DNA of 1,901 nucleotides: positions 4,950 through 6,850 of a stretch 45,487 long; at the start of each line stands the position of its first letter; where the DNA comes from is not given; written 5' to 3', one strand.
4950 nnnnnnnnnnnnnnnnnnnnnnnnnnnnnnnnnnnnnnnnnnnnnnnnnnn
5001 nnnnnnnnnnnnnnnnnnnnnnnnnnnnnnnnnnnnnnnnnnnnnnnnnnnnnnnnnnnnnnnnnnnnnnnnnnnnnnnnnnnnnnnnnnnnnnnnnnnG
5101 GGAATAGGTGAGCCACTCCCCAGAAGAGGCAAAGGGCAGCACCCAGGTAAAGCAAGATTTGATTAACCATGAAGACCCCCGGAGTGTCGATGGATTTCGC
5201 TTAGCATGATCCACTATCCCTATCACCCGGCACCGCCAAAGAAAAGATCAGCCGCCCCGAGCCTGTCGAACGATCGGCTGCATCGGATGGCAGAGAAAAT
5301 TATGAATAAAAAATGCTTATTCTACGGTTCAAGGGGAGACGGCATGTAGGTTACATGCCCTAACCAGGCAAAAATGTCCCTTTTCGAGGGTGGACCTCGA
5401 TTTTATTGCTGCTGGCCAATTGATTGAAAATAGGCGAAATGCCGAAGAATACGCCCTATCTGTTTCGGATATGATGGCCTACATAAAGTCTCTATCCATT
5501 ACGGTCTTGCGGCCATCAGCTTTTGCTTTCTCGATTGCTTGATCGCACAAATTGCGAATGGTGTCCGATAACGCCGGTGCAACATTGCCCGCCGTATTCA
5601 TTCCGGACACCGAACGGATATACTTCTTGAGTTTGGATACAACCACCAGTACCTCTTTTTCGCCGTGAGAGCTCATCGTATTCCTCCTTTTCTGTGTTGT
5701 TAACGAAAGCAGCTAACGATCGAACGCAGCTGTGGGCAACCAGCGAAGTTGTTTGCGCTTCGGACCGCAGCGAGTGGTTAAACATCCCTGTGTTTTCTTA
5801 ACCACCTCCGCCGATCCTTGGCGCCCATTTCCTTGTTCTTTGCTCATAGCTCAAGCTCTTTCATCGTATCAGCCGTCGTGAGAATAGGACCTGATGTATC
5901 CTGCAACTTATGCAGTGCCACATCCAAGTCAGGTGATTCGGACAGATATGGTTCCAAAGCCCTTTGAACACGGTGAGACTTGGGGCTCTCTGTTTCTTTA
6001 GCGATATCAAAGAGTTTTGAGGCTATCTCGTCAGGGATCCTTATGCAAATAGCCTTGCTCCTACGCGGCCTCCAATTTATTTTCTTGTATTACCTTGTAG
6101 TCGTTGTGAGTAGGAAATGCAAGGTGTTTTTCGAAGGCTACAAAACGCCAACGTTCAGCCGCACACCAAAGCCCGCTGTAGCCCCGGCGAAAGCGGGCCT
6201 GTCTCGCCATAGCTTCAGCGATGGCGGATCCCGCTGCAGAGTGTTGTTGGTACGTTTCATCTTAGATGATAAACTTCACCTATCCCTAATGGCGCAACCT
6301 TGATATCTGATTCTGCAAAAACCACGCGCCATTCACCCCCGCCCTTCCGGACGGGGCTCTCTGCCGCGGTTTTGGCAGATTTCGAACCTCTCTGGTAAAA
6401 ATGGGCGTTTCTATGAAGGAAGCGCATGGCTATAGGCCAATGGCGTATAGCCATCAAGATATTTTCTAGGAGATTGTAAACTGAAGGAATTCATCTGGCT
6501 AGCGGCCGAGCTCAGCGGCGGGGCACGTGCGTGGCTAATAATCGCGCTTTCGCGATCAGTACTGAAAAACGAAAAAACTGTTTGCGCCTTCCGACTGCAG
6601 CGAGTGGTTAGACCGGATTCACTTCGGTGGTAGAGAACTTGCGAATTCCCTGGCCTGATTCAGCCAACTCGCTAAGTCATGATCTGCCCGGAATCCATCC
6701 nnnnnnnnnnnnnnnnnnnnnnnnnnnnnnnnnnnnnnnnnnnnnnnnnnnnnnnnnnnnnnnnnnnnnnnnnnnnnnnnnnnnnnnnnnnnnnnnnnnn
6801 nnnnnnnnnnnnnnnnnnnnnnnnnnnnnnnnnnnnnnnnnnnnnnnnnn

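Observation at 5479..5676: Integron cassette encoding a bacterial singlet histone-fold protein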

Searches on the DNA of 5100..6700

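Call 80: search_rna_families(source=window, start=5100, end=6700, threshold=evalue, max_evalue=1)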
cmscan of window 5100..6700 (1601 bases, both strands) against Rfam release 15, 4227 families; matches with E-value up to 1: 1.
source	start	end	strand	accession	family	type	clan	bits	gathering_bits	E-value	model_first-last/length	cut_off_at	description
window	6464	6700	+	RF02042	HOTTIP_3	Gene; lncRNA;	-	13.2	50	0.16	1-218/353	3'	HOXA transcript at the distal tip, conserved region 3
